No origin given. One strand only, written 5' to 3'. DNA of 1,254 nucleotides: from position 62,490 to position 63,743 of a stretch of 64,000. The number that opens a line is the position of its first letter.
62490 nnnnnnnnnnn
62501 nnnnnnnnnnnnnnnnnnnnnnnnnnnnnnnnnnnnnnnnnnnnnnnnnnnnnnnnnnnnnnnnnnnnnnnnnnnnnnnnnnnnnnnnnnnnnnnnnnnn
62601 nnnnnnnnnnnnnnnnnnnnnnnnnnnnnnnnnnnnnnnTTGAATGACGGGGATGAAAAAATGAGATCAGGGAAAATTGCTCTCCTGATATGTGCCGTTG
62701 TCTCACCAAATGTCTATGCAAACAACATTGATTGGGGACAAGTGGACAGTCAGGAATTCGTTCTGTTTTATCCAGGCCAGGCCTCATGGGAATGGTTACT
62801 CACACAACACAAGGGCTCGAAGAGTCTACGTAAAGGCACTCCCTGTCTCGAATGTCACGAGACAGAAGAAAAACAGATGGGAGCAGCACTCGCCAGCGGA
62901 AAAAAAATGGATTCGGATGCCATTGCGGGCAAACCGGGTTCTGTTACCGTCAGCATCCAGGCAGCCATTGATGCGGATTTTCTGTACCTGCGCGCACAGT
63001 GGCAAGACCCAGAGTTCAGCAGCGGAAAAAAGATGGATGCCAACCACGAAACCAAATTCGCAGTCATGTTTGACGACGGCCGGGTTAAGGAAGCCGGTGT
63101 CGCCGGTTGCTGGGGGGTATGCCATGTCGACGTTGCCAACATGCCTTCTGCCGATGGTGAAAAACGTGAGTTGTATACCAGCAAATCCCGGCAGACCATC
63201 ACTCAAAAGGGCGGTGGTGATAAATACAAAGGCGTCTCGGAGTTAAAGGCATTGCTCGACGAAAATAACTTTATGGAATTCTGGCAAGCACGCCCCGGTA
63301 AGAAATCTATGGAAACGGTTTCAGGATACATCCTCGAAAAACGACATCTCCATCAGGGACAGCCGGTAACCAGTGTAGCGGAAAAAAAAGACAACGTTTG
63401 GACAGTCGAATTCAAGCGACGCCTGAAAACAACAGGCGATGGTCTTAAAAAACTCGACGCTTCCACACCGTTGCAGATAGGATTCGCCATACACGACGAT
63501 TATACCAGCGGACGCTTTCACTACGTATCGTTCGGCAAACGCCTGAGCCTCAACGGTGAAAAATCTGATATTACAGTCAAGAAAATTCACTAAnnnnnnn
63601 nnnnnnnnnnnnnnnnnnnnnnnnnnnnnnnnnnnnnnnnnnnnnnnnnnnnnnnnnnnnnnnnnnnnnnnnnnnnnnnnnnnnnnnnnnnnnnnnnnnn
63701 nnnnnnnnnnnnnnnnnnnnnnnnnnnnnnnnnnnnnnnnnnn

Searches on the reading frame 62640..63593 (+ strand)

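Call 7: search_protein_families(library=pfam, proteins=[window:62640-63593:+], max_evalue=0.01)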
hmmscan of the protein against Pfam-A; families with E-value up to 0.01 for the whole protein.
window:62640-63593:+ (317 aa): 1 family
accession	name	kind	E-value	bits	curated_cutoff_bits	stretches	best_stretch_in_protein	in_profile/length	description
PF09459.16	EB_dh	-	5e-31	109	33.3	1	30-297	2-236/236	Ethylbenzene dehydrogenase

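Call 8: search_protein_families(library=ncbifam, proteins=[window:62640-63593:+], max_evalue=0.1)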
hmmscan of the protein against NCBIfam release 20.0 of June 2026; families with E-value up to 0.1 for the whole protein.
window:62640-63593:+ (317 aa): 2 families
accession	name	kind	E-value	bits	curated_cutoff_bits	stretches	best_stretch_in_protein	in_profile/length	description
TIGR03477.1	DMSO_red_II_gam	subfamily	1.3e-07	31.2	169.85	1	214-286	112-185/206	DMSO reductase family type II enzyme, heme b subunit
NF042980.1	EthbenzDh_ebdC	equivalog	0.00033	20.2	400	1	214-295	119-200/214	ethylbenzene dehydrogenase subunit gamma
